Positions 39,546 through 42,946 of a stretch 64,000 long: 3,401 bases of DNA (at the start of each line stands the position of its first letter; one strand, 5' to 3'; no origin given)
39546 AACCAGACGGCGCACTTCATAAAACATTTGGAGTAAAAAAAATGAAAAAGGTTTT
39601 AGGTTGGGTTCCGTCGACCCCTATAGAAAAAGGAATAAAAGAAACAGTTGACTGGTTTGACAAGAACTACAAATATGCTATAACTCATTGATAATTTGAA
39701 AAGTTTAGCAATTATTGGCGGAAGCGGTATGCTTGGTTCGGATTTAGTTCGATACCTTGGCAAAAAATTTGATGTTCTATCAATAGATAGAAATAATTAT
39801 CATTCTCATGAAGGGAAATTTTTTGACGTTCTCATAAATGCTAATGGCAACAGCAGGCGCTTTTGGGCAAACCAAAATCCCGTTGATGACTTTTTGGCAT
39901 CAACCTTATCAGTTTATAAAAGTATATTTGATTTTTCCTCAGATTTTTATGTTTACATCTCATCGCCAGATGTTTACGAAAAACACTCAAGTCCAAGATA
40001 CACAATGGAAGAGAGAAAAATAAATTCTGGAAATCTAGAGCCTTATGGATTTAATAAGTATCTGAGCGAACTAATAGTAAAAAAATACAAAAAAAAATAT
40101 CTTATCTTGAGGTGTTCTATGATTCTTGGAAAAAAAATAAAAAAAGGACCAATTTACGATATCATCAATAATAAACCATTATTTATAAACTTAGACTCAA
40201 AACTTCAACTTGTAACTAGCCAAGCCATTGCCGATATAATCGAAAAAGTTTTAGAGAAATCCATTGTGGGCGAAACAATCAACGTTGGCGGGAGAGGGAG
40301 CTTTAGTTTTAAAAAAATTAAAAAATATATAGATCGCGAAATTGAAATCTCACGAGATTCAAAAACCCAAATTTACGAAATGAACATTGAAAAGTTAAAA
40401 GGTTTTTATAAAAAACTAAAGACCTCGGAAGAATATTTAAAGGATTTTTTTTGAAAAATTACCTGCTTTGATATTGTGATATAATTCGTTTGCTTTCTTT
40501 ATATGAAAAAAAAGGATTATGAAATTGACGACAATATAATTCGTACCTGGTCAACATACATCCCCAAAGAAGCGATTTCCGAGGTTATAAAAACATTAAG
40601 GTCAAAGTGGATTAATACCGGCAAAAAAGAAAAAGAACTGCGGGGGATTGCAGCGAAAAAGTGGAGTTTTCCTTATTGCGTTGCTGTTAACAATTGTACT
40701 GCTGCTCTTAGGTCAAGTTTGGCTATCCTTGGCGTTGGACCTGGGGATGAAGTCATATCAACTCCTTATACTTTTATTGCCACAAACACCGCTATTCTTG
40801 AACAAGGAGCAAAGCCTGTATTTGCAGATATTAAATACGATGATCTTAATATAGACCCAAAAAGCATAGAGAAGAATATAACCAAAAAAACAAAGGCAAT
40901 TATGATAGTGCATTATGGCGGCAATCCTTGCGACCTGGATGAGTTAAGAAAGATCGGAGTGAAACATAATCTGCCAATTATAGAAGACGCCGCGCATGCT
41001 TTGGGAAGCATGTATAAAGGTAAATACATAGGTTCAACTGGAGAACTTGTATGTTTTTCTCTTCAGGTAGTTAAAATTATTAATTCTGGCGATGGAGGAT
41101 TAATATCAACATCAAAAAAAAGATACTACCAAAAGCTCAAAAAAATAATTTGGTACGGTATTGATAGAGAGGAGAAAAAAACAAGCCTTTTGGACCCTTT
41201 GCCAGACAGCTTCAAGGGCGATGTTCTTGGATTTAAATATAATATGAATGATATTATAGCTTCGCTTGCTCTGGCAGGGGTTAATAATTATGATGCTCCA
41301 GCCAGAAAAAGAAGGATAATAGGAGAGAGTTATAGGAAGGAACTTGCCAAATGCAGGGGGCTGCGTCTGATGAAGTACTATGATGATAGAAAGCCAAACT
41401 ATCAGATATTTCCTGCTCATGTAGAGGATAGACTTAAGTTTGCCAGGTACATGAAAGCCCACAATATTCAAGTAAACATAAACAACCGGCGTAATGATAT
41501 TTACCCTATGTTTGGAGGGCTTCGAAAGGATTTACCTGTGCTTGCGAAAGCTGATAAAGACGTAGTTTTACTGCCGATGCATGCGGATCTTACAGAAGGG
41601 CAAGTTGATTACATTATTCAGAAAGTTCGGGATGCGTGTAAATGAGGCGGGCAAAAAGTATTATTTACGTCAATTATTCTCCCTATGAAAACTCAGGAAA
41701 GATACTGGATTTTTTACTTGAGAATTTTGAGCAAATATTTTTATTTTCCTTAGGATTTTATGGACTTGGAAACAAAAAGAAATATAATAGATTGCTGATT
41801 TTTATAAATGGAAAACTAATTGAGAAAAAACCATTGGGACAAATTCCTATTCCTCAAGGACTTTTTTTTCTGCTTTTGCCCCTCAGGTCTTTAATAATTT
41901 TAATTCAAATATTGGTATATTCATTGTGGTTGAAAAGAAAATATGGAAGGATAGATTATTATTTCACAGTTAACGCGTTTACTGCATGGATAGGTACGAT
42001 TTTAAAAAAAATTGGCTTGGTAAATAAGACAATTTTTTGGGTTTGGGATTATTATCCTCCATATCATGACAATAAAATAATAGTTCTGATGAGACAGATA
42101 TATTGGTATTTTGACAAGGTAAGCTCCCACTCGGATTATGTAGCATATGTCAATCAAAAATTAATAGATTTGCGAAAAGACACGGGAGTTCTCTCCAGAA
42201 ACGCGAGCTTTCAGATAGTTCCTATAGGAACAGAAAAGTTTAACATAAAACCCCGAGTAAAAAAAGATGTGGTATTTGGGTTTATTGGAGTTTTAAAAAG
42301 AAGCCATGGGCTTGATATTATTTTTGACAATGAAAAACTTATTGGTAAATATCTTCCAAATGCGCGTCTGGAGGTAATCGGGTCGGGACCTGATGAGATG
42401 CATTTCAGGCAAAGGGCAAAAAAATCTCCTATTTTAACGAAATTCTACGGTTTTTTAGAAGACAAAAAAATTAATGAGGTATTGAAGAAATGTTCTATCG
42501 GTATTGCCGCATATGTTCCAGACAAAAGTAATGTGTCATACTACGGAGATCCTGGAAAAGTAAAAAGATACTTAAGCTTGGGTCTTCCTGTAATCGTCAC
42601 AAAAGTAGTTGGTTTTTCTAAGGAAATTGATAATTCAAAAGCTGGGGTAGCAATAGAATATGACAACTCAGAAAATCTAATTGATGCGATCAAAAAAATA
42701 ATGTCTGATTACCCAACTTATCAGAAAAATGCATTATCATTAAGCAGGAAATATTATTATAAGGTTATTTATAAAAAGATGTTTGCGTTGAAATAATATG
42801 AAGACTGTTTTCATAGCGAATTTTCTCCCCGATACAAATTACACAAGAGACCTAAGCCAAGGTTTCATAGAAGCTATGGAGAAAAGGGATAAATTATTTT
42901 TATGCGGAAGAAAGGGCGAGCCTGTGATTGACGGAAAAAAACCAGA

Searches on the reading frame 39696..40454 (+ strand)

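Call 19: search_protein_families(library=pfam, proteins=[window:39696-40454:+], max_evalue=0.00001)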
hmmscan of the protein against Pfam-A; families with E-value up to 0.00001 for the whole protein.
window:39696-40454:+ (252 aa): 1 family
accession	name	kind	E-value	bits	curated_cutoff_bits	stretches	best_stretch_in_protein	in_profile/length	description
PF01370.27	Epimerase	-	1.8e-11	44.4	20.9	1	6-198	3-240/240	NAD dependent epimerase/dehydratase family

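Call 55: search_protein_families(library=ncbifam, proteins=[window:39696-40454:+], max_evalue=1e-10)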
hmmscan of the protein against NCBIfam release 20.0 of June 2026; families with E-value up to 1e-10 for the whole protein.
window:39696-40454:+ (252 aa): 0 families

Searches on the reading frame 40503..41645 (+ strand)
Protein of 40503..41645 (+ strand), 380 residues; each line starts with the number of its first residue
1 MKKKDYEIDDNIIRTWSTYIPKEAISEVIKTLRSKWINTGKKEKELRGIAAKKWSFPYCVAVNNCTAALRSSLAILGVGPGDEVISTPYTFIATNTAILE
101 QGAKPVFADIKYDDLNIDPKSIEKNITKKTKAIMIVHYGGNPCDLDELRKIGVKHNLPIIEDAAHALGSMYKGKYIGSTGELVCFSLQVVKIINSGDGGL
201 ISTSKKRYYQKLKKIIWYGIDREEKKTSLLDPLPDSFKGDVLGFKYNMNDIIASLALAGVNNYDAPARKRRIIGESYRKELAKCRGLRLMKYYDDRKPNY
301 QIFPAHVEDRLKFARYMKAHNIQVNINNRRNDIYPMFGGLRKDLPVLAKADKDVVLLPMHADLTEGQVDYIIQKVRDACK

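Call 19: search_protein_families(library=pfam, proteins=[window:40503-41645:+], max_evalue=0.00001)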
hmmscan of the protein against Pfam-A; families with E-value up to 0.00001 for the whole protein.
window:40503-41645:+ (380 aa): 1 family
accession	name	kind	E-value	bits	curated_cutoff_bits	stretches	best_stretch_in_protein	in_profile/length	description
PF01041.23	DegT_DnrJ_EryC1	-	1.3e-85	288.2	19.8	1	21-376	4-360/360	DegT/DnrJ/EryC1/StrS aminotransferase family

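Call 55: search_protein_families(library=ncbifam, proteins=[window:40503-41645:+], max_evalue=1e-10)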
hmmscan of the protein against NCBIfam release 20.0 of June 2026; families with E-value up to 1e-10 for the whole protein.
window:40503-41645:+ (380 aa): 7 families
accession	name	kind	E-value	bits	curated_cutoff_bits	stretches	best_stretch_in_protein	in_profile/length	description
TIGR03588.1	PseC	equivalog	2.9e-67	227.2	423.5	1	19-378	8-379/380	UDP-4-amino-4,6-dideoxy-N-acetyl-beta-L-altrosamine transaminase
NF008658.2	PRK11658.1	equivalog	6.8e-61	206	631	1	20-375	12-373/379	UDP-4-amino-4-deoxy-L-arabinose aminotransferase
NF008687.0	PRK11706.1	equivalog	1e-59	202.2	375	1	47-378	37-373/375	dTDP-4-amino-4,6-dideoxygalactose transaminase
TIGR04181.1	NHT_00031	hypoth_equivalog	2.1e-53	181.4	420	1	24-358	12-357/359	LegC family aminotransferase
TIGR02379.1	ECA_wecE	subfamily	1.6e-45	155.5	434.85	1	60-378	50-374/376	dTDP-4-amino-4,6-dideoxy-D-glucose transaminase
TIGR04427.1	PLP_DesI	equivalog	2.7e-41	142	650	1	30-303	40-299/390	dTDP-4-dehydro-6-deoxyglucose aminotransferase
NF011936.0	PRK15407.1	equivalog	2.2e-36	125.5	423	1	3-212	27-244/440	lipopolysaccharide biosynthesis protein RfbH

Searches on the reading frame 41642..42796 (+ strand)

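Call 19: search_protein_families(library=pfam, proteins=[window:41642-42796:+], max_evalue=0.00001)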
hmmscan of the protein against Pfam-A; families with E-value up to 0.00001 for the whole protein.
window:41642-42796:+ (384 aa): 2 families
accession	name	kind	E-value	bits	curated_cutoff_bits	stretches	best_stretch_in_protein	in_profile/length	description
PF13692.12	Glyco_trans_1_4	-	5.7e-15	56.3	27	1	211-356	3-142/142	Glycosyl transferases group 1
PF00534.26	Glycos_transf_1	-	2.4e-14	53.7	26.4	1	198-361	4-163/172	Glycosyl transferases group 1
